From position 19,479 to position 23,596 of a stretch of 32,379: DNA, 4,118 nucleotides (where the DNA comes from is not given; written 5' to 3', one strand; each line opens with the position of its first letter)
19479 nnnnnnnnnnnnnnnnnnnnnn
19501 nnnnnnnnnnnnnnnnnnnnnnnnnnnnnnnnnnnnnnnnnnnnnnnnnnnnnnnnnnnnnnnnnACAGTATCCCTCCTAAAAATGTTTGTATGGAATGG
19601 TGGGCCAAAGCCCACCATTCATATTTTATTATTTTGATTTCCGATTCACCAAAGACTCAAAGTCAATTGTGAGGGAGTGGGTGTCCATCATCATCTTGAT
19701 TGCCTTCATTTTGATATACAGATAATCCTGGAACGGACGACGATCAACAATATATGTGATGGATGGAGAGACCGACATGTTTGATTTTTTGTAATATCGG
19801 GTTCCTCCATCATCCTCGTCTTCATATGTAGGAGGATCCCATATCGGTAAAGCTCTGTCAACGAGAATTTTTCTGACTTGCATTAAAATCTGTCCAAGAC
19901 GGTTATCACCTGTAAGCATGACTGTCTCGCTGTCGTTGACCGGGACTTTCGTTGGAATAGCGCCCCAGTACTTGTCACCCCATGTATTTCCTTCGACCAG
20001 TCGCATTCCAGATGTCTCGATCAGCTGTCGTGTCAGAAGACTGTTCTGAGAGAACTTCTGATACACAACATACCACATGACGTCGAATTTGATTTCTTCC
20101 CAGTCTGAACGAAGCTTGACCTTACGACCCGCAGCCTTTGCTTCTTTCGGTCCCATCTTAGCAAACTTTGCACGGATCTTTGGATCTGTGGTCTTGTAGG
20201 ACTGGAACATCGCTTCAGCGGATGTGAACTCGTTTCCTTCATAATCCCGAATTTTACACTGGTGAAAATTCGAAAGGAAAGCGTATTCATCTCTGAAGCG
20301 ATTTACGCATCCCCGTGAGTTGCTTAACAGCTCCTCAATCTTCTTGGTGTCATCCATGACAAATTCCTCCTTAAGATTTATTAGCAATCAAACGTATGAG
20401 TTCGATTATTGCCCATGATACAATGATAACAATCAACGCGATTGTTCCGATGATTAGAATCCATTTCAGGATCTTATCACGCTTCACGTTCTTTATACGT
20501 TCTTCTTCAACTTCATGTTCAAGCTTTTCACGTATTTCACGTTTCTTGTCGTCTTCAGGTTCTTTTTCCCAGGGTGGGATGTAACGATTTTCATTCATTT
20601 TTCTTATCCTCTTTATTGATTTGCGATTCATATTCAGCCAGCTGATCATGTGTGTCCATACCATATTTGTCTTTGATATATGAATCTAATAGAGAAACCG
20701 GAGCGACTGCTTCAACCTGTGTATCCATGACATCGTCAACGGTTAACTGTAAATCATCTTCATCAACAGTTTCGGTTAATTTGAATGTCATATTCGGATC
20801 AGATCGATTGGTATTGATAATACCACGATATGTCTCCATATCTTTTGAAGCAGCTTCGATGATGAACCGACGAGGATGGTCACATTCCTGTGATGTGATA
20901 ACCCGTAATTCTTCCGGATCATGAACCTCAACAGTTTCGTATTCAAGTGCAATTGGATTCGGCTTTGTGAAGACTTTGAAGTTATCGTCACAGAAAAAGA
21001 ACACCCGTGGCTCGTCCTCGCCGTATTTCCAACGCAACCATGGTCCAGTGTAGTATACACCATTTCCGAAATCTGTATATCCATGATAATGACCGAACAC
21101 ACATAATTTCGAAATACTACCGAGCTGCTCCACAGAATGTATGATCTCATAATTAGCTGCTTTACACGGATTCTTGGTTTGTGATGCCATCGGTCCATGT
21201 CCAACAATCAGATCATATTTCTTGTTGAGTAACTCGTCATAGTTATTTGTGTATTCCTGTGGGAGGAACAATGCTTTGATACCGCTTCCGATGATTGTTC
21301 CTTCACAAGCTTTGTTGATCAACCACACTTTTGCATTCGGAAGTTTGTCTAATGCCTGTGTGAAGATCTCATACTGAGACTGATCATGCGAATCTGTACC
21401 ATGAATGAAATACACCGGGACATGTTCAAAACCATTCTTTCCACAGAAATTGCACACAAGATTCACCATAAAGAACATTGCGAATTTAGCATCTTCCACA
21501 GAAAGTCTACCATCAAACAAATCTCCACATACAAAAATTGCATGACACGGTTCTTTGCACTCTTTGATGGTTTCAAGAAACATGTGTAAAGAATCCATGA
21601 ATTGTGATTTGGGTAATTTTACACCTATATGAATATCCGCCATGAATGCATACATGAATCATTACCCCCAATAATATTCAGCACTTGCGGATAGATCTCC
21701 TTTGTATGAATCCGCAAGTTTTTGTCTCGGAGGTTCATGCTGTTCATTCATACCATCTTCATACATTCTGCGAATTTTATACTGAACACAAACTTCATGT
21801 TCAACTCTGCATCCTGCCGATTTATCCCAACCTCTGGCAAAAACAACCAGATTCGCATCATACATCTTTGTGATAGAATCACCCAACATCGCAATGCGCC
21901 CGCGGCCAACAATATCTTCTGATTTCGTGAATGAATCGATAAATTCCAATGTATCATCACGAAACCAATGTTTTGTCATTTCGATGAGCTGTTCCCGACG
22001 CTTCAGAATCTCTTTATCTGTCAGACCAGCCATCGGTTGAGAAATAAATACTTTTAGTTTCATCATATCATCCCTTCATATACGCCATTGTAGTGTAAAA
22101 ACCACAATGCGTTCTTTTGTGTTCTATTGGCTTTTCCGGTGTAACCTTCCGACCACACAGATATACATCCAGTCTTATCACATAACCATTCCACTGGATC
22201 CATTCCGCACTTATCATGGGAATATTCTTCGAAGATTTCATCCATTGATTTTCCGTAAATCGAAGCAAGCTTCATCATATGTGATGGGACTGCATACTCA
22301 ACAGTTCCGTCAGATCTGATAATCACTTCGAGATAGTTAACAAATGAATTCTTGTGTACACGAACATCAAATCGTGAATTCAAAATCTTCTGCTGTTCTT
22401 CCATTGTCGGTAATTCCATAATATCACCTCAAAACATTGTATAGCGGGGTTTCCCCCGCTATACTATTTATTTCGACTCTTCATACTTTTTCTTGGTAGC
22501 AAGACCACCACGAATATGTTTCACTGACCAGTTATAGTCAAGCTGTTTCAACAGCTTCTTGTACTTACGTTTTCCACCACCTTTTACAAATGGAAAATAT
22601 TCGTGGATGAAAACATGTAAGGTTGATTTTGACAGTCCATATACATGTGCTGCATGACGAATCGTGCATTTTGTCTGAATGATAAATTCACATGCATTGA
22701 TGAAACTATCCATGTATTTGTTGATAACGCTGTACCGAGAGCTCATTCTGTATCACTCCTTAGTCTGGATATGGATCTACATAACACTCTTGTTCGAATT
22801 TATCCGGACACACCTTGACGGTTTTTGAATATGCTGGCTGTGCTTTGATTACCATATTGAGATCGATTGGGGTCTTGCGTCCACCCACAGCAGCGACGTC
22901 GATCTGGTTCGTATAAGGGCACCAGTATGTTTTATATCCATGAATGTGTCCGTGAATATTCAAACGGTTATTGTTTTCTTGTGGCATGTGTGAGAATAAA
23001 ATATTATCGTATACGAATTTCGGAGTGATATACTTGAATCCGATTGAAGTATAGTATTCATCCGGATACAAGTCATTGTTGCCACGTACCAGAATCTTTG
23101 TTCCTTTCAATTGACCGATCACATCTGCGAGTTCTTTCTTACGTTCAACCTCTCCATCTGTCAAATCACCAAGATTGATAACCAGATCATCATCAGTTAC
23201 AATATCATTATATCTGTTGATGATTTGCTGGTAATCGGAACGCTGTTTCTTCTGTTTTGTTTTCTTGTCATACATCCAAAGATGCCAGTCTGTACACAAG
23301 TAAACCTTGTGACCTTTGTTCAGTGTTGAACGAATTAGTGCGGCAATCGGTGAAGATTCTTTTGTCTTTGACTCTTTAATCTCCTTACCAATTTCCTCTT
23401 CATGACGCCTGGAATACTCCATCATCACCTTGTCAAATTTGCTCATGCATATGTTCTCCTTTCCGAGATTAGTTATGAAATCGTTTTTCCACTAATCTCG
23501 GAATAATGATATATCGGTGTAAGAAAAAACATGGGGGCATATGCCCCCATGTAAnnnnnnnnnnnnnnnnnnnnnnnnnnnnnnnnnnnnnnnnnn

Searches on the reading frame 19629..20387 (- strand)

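Call 13: search_protein_families(library=phrogs, proteins=[window:19629-20387:-], max_evalue=0.001)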
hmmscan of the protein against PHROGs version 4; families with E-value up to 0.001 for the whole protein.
window:19629-20387:- (252 aa): 2 families
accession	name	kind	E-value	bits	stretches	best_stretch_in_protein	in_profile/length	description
phrog_1017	-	unknown function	1.4e-37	130.3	1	29-178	9-155/170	-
phrog_652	-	unknown function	1.4e-08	35.4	1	37-130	142-243/296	-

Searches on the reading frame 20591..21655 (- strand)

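Call 13: search_protein_families(library=phrogs, proteins=[window:20591-21655:-], max_evalue=0.001)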
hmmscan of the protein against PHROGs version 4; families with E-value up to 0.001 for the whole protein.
window:20591-21655:- (354 aa): 1 family
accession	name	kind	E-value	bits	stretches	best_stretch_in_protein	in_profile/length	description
phrog_100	-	DNA, RNA and nucleotide metabolism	2.1e-15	57.3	1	2-349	31-382/989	SbcD-like subunit of palindrome specific endonuclease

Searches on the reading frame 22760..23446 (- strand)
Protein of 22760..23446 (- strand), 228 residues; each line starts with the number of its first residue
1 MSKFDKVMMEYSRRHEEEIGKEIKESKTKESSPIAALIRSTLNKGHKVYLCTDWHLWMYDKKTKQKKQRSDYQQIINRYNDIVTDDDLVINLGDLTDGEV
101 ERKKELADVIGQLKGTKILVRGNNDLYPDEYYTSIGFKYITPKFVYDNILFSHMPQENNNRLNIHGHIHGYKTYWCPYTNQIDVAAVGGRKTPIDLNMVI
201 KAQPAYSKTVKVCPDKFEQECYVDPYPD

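Call 13: search_protein_families(library=phrogs, proteins=[window:22760-23446:-], max_evalue=0.001)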
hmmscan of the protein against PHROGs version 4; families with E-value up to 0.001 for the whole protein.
window:22760-23446:- (228 aa): 2 families
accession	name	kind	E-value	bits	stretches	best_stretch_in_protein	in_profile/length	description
phrog_547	-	other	6.3e-21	75.6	1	35-201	18-197/245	phosphoesterase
phrog_1649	-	other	0.00085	19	0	40-133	30-112/308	metallo-phosphoesterase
